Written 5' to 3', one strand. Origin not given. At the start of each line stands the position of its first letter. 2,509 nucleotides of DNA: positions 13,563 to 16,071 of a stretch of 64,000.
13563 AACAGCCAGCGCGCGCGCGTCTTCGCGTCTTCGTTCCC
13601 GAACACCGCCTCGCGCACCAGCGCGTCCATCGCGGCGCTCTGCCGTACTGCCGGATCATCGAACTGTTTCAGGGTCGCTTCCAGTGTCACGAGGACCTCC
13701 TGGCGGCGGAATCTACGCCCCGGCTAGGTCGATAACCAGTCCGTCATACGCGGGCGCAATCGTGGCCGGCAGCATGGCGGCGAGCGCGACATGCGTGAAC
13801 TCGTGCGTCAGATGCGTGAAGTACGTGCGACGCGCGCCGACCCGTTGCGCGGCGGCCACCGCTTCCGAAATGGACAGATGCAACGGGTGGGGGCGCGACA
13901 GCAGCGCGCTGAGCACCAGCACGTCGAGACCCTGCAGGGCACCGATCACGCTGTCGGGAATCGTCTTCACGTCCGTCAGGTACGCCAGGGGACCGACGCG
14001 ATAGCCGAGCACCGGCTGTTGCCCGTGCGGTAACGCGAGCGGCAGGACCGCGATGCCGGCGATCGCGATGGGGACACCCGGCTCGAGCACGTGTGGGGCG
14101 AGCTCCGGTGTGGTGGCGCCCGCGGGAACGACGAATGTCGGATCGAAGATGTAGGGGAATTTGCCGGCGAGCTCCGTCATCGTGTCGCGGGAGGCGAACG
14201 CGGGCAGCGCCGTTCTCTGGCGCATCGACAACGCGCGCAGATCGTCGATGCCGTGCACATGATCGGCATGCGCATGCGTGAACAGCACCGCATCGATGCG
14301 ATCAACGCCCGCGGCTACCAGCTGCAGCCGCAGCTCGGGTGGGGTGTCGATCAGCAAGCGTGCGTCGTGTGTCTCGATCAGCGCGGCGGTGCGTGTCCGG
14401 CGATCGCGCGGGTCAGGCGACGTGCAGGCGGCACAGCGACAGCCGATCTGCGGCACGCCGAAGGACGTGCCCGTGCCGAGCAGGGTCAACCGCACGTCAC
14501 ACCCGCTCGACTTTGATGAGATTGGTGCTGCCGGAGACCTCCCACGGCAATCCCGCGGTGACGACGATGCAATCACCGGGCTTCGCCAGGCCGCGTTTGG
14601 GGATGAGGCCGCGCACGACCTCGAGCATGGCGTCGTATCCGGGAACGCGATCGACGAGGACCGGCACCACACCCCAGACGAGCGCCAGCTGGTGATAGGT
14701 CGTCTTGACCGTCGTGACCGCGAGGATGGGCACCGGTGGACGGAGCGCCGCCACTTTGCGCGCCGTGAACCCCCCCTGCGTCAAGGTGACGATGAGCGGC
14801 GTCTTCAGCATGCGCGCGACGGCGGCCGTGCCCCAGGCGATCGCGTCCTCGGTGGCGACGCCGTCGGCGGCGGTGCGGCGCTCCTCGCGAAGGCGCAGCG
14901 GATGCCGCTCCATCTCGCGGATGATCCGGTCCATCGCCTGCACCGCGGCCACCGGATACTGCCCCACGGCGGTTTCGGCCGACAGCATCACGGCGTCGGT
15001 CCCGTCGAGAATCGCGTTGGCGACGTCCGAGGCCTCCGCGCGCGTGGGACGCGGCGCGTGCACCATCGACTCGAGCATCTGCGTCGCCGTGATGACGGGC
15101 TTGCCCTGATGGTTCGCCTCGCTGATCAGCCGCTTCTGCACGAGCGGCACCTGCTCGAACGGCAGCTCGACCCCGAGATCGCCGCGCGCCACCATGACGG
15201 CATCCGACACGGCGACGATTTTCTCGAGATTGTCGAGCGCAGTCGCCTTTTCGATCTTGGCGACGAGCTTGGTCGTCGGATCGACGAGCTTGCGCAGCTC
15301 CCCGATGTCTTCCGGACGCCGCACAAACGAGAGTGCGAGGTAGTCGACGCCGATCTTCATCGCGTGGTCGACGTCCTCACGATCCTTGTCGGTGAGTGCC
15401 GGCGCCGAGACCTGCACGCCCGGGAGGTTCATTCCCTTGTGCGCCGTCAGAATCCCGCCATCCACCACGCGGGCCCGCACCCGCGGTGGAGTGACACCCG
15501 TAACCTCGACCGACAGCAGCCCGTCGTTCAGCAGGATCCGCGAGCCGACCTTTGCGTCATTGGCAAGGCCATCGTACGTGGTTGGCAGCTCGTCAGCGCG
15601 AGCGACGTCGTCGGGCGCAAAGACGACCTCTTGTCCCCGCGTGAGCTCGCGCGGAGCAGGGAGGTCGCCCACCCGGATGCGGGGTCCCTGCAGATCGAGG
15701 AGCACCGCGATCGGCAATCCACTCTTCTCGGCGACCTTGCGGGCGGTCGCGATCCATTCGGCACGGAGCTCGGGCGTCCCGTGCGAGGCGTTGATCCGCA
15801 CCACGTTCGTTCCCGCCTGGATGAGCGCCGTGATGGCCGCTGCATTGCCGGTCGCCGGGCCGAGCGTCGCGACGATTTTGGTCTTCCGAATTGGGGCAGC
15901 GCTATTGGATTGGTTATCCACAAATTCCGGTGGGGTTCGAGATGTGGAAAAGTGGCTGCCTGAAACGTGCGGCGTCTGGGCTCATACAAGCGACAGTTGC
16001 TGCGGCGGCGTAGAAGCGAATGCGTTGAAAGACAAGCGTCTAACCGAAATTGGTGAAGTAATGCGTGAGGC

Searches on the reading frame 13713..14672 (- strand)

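Call 44: search_protein_families(library=pfam, proteins=[window:13713-14672:-], max_evalue=0.0001)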
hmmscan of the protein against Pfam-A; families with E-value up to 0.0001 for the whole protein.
window:13713-14672:- (319 aa): 2 families
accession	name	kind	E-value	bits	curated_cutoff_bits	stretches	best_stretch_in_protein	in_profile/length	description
PF12706.13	Lactamase_B_2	-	4.4e-37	128.1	27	1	105-287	2-199/200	Beta-lactamase superfamily domain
PF00753.33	Lactamase_B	-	8.7e-08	32.8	22.7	1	93-148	5-66/196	Metallo-beta-lactamase superfamily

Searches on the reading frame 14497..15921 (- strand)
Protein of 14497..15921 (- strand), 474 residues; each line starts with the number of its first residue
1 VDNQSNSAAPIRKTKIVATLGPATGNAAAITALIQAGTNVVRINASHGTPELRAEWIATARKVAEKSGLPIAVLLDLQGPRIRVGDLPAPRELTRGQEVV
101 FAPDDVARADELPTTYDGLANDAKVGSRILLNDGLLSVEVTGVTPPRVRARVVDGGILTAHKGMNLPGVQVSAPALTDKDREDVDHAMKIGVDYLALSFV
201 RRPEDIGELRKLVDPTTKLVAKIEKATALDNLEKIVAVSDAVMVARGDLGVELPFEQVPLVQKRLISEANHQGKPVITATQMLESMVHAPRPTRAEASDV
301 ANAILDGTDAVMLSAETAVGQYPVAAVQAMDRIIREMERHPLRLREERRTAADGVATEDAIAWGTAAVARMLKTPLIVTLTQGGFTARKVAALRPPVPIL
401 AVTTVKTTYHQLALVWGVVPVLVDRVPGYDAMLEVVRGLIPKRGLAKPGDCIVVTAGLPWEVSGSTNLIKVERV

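Call 44: search_protein_families(library=pfam, proteins=[window:14497-15921:-], max_evalue=0.0001)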
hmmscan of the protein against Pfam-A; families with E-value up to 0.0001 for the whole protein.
window:14497-15921:- (474 aa): 2 families
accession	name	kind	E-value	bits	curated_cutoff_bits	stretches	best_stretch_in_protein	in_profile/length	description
PF00224.27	PK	-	9.9e-111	370.4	30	1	11-327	1-328/328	Pyruvate kinase, barrel domain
PF02887.21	PK_C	-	1.1e-30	106.4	28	1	359-471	1-113/114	Pyruvate kinase, alpha/beta domain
